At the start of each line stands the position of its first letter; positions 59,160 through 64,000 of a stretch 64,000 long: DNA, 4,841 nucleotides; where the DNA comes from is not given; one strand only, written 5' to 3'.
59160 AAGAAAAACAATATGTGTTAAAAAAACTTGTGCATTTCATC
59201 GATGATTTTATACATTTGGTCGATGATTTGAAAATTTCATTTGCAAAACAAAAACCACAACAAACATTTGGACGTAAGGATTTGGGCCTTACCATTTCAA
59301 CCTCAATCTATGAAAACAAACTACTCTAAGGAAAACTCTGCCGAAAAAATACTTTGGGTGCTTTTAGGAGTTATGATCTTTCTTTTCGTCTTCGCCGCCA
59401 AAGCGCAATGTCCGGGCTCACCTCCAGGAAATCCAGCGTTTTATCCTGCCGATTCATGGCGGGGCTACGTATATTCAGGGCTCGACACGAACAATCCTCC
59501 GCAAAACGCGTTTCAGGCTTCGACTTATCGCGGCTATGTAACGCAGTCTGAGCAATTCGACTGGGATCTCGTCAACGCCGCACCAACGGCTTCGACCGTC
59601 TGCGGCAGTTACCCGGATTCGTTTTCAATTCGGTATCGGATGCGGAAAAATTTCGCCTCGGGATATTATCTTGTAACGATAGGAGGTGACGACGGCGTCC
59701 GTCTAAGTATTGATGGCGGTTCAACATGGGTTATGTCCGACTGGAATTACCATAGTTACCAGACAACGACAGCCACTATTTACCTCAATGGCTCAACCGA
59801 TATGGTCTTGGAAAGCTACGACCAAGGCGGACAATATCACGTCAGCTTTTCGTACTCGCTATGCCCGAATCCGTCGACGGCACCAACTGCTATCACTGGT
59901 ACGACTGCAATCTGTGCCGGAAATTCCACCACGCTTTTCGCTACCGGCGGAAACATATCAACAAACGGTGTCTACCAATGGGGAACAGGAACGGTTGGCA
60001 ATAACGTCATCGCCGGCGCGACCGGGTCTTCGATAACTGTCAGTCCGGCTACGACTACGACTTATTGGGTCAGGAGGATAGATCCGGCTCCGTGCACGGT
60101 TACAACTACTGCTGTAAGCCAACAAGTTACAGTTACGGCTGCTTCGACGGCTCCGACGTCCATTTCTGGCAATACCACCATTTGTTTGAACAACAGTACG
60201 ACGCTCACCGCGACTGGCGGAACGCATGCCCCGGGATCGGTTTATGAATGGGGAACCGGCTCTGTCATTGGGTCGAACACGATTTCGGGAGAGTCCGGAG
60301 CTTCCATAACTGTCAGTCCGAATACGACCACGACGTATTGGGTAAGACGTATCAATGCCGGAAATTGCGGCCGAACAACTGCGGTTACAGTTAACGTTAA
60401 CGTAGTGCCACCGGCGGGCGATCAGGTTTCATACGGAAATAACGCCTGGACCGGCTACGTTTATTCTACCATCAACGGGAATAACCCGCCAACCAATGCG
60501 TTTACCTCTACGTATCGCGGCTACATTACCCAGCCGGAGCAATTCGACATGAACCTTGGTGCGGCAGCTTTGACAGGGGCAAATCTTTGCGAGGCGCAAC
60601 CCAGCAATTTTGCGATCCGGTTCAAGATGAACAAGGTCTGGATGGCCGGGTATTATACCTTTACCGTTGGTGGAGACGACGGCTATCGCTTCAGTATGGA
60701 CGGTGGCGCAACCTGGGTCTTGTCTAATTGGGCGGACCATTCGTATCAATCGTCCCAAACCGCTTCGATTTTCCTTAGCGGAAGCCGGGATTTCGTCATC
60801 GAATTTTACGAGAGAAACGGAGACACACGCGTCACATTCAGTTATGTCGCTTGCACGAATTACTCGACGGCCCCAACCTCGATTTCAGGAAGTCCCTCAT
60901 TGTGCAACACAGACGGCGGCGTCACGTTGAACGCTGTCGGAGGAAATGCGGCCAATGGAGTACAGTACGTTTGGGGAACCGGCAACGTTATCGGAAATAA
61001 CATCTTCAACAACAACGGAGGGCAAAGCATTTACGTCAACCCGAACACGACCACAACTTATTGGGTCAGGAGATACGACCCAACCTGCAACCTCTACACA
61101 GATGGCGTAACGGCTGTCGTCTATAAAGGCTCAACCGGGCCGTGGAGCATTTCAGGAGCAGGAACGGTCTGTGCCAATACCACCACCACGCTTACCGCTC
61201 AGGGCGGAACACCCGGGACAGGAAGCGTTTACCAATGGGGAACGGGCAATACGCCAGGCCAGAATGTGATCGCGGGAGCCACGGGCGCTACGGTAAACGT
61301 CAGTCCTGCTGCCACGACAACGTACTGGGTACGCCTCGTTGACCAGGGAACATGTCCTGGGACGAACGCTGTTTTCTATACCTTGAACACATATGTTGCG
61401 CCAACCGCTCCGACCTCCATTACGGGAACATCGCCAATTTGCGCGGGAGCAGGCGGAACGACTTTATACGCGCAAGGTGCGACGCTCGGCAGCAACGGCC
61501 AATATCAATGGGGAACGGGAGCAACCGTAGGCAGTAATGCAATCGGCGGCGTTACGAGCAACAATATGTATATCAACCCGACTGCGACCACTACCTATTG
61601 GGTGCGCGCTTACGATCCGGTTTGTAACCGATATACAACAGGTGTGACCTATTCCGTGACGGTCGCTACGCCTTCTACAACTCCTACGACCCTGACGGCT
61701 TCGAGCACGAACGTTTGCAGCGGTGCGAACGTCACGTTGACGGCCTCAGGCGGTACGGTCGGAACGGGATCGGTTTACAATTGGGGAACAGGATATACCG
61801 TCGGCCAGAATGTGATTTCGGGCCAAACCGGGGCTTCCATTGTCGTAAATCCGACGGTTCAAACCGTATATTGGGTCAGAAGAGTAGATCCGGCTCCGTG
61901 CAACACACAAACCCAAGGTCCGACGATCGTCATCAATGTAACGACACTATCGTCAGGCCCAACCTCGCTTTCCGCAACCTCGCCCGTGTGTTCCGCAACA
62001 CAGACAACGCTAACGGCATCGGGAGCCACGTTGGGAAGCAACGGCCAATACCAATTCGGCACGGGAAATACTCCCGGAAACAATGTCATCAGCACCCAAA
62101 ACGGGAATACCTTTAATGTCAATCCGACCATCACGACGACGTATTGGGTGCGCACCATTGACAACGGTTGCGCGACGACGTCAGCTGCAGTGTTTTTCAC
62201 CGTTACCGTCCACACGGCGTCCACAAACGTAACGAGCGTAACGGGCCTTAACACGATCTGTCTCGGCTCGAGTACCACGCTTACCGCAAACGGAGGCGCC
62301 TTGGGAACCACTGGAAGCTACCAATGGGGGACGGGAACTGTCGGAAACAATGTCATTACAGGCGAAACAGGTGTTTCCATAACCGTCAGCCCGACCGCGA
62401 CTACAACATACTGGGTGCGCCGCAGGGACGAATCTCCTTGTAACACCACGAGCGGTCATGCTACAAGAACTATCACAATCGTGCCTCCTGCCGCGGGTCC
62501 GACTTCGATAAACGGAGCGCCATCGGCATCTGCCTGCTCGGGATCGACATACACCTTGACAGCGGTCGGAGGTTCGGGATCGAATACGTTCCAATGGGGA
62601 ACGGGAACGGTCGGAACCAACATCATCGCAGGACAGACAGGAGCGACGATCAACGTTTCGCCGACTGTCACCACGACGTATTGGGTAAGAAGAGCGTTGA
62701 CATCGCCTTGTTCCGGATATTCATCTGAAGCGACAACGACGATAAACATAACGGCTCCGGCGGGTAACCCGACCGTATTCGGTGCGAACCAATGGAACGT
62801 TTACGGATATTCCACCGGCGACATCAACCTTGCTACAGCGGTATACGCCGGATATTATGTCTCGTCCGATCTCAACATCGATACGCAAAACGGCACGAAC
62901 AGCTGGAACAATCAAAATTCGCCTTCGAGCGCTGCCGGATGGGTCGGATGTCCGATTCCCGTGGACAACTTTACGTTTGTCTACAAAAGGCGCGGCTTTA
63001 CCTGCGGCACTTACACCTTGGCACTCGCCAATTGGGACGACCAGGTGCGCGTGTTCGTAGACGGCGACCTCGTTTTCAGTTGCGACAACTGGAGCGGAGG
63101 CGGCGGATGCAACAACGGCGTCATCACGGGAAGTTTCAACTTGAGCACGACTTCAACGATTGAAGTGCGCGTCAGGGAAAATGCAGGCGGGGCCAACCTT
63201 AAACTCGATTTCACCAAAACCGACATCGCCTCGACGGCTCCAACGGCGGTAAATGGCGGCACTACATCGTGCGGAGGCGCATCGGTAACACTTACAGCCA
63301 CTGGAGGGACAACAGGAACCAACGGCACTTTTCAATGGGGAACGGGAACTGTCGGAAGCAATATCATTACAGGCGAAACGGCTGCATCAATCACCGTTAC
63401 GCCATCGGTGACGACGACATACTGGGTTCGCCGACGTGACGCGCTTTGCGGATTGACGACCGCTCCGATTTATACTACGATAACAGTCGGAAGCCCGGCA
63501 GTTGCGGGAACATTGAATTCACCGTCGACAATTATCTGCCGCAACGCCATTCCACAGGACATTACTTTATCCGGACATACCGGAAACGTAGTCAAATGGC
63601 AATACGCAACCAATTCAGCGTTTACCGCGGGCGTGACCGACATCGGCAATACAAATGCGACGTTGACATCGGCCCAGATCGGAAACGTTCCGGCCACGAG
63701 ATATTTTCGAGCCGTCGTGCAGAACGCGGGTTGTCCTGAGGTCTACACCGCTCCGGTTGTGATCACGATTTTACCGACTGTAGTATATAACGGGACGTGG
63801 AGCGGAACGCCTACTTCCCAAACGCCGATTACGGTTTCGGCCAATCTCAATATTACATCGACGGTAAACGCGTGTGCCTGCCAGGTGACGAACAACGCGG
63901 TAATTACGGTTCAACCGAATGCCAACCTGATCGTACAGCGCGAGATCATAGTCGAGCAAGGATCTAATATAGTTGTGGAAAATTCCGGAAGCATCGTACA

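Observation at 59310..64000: Second mega-adhesin ORF, missing from the supplied ORF track, with three PA14-like modules interleaved with Cys-containing Ig-like repeats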

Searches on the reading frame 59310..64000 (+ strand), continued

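Call 17: find_related_loci(query=P0001, collection=genome_contigs, flank=10000)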
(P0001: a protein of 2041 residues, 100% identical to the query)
Query P0001 (2041 aa) in genome_contigs; peptide patterns used: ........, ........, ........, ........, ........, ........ (x = any residue, [..] = any of these).
29 stretches matched a pattern; 7 encode a relative of the query (tblastn E <= 1e-3); 7 distinct loci.
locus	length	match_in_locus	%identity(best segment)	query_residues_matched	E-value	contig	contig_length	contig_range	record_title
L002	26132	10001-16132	65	1-2041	0e+0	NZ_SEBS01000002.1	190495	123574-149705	MAG: Flavobacterium sp. isolate PMG_257 scaffold_99, whole genome shotgun sequence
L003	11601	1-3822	69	39-2041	0e+0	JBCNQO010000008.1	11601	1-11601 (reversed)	MAG: Flavobacterium sp. isolate SMAGNO181 Contig8, whole genome shotgun sequence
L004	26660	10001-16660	75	1-2041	0e+0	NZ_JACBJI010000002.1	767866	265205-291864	Flavobacterium agri strain MAH-1 Scaffold2, whole genome shotgun sequence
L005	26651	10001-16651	71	1-2041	0e+0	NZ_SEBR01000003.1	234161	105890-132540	MAG: Flavobacterium sp. isolate PMG_227 scaffold_54, whole genome shotgun sequence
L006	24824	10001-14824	43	38-1559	7e-138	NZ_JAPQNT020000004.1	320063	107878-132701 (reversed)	Flavobacterium sp. SUN046 contig4, whole genome shotgun sequence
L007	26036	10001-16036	42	2-1490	2e-73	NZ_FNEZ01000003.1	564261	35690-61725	Flavobacterium noncentrifugens strain CGMCC 1.10076, whole genome shotgun sequence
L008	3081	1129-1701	38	1151-1321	1e-28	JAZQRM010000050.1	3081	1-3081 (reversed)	MAG: Taishania sp. isolate T1900045231_TH20190001.MAGScoT_cleanbin_000004 SGB_5406_k141_637609, whole genome shotgun seq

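Call 18: search_solved_structures(query=P0001, max_evalue=1, show_alignments=2)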
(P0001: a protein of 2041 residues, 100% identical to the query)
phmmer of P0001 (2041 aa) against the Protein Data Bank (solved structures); distinct sequences matched with E-value up to 1: 3.
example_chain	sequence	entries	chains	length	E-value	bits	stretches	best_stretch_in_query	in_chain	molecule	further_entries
8gl6_D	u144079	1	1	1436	1.2e-120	407.3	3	1325-2040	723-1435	RemA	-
8gl8_D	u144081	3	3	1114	6.1e-118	398.4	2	1313-2039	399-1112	RemZ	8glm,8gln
8glk_D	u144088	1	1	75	0.36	11.2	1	1974-2038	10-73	Endonuclease I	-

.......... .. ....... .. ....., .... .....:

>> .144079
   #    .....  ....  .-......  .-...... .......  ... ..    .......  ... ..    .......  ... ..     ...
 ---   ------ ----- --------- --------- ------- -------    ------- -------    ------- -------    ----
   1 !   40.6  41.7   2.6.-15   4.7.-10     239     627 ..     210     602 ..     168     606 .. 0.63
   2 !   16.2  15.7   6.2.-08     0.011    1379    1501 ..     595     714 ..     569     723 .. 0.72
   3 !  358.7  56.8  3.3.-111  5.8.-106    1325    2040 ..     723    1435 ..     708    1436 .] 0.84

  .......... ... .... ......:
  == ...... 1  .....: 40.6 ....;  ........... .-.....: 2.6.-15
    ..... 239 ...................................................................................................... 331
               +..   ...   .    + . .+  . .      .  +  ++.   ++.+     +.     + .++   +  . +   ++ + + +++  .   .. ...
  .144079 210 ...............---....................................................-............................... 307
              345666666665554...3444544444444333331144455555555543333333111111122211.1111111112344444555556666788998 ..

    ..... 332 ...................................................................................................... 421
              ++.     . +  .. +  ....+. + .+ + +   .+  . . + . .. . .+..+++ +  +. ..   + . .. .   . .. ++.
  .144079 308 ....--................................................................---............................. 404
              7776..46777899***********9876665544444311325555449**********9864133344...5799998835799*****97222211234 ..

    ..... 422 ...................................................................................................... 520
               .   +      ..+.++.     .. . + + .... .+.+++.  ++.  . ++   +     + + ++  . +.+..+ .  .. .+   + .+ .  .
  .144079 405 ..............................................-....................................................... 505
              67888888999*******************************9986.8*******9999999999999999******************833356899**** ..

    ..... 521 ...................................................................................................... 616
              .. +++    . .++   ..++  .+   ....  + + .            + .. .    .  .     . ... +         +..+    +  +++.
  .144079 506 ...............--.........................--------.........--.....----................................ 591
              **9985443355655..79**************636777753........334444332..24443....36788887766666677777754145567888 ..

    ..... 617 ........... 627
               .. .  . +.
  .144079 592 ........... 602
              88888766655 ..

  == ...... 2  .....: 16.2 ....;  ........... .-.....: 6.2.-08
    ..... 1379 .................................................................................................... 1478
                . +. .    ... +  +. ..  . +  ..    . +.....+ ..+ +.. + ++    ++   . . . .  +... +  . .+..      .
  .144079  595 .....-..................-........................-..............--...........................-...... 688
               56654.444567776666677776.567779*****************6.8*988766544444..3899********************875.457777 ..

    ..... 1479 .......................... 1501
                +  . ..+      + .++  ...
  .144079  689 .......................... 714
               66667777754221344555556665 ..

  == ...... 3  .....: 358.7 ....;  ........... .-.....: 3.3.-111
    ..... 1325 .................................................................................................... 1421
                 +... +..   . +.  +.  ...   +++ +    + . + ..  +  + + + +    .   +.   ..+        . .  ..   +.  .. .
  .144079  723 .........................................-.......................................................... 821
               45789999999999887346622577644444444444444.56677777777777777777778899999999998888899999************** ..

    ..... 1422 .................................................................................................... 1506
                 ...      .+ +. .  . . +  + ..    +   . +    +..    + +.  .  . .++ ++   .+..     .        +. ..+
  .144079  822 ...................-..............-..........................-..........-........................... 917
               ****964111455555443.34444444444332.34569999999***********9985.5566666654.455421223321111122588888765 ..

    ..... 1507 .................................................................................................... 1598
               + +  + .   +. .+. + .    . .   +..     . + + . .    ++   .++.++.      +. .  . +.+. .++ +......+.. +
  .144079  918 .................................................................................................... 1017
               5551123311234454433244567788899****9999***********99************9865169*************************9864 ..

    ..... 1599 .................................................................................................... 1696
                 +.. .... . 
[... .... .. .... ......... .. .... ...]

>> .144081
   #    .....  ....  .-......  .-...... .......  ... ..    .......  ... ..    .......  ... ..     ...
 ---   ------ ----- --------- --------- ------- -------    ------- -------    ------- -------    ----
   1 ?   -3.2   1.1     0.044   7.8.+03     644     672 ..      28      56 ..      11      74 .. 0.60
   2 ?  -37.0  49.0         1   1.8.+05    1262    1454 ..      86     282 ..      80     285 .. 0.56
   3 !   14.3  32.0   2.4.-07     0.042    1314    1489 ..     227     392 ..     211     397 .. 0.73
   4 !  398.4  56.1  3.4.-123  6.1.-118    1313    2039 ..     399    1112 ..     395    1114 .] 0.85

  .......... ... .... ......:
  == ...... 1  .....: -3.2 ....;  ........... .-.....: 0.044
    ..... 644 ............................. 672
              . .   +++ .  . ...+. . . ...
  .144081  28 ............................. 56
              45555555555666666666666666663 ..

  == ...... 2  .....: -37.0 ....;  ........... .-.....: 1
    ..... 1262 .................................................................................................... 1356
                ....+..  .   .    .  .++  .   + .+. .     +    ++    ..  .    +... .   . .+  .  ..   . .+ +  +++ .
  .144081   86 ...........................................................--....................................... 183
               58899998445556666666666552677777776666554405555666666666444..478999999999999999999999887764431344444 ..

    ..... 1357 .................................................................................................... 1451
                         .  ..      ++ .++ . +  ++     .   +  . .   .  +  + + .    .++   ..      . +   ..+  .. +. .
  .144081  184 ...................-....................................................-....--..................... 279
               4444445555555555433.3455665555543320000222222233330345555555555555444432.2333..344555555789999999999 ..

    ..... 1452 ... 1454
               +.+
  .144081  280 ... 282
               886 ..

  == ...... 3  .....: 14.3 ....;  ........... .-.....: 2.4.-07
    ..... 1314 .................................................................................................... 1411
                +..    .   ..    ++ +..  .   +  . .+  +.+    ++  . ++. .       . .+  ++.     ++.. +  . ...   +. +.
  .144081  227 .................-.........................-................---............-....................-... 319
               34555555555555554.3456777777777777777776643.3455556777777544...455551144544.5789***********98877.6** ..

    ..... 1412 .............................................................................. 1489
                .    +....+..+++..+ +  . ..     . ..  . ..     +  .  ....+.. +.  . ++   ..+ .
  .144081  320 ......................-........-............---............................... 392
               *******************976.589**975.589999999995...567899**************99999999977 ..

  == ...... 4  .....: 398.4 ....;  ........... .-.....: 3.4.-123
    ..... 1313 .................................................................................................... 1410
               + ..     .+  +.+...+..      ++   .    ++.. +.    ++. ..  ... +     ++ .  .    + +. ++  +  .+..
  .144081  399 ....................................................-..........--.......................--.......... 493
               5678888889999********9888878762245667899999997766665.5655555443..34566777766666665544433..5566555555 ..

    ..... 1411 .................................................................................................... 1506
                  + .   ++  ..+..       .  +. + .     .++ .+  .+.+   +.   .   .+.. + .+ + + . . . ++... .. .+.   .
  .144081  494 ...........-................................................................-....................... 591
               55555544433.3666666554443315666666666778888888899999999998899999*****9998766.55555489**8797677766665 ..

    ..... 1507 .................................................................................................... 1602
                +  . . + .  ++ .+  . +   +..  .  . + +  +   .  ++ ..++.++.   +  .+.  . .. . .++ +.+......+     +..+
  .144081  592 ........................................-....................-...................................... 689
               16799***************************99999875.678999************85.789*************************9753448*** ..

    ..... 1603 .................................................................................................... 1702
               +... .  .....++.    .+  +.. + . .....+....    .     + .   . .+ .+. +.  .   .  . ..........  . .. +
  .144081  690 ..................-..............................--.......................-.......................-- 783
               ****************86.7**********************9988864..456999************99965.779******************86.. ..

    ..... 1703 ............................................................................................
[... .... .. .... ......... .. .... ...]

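Call 41: find_encoding_contigs(protein=P0011, flank=8000, max_places=1)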
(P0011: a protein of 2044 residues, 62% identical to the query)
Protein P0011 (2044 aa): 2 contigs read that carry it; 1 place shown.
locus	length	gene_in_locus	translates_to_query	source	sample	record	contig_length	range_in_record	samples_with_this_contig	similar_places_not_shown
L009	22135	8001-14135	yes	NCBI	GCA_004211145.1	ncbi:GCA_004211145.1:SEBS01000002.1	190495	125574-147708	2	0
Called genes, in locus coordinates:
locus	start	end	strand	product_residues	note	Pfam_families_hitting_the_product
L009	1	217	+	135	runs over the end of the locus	PF10825:DUF2752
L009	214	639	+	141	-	PF09685:MamF_MmsF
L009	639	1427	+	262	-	PF01435:Peptidase_M48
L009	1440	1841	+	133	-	-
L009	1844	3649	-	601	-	PF19576:Acyltransf_2, PF01553:Acyltransferase, PF13444:Acetyltransf_5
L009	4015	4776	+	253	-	PF03372:Exo_endo_phos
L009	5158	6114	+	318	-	PF00691:OmpA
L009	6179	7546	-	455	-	PF07995:GSDH, PF18962:Por_Secre_tail (weak)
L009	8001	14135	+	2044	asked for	PF07691:PA14 (faint), PF19081:Ig_7 (weak)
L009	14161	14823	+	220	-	-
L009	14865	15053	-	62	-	-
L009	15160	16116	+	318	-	-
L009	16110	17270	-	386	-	PF00109:ketoacyl-synt, PF02801:Ketoacyl-synt_C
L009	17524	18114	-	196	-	PF00856:SET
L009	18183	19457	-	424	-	PF00202:Aminotran_3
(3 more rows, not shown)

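Call 42: find_encoding_contigs(protein=P0030, flank=8000, max_places=1)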
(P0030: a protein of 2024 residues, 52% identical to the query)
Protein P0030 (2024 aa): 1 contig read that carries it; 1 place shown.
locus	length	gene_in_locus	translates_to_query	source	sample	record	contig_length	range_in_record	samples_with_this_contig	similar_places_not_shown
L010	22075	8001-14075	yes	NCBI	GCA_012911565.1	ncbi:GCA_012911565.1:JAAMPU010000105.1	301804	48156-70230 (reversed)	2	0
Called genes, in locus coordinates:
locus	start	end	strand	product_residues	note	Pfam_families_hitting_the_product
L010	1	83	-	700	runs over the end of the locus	PF01926:MMR_HSR1, PF02421:FeoB_N, PF07670:Gate, PF07664:FeoB_C, PF07670:Gate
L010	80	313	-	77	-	PF04023:FeoA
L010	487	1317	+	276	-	PF00106:adh_short, PF08659:KR (weak), PF13561:adh_short_C2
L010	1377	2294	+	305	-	PF12833:HTH_18, PF00165:HTH_AraC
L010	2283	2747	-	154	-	-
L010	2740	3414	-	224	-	PF00578:AhpC-TSA (weak), PF02630:SCO1-SenC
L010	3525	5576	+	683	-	PF05649:Peptidase_M13_N, PF01431:Peptidase_M13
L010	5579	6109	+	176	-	PF08974:DUF1877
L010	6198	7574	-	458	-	PF07995:GSDH, PF18962:Por_Secre_tail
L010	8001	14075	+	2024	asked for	PF19081:Ig_7, PF19408:PKD_6, PF19081:Ig_7 (weak)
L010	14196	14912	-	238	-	PF05721:PhyH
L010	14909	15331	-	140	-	PF00903:Glyoxalase (weak)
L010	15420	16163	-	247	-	PF00106:adh_short, PF08659:KR, PF23441:SDR, PF13561:adh_short_C2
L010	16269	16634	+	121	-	PF01638:HxlR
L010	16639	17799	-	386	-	PF00109:ketoacyl-synt, PF02801:Ketoacyl-synt_C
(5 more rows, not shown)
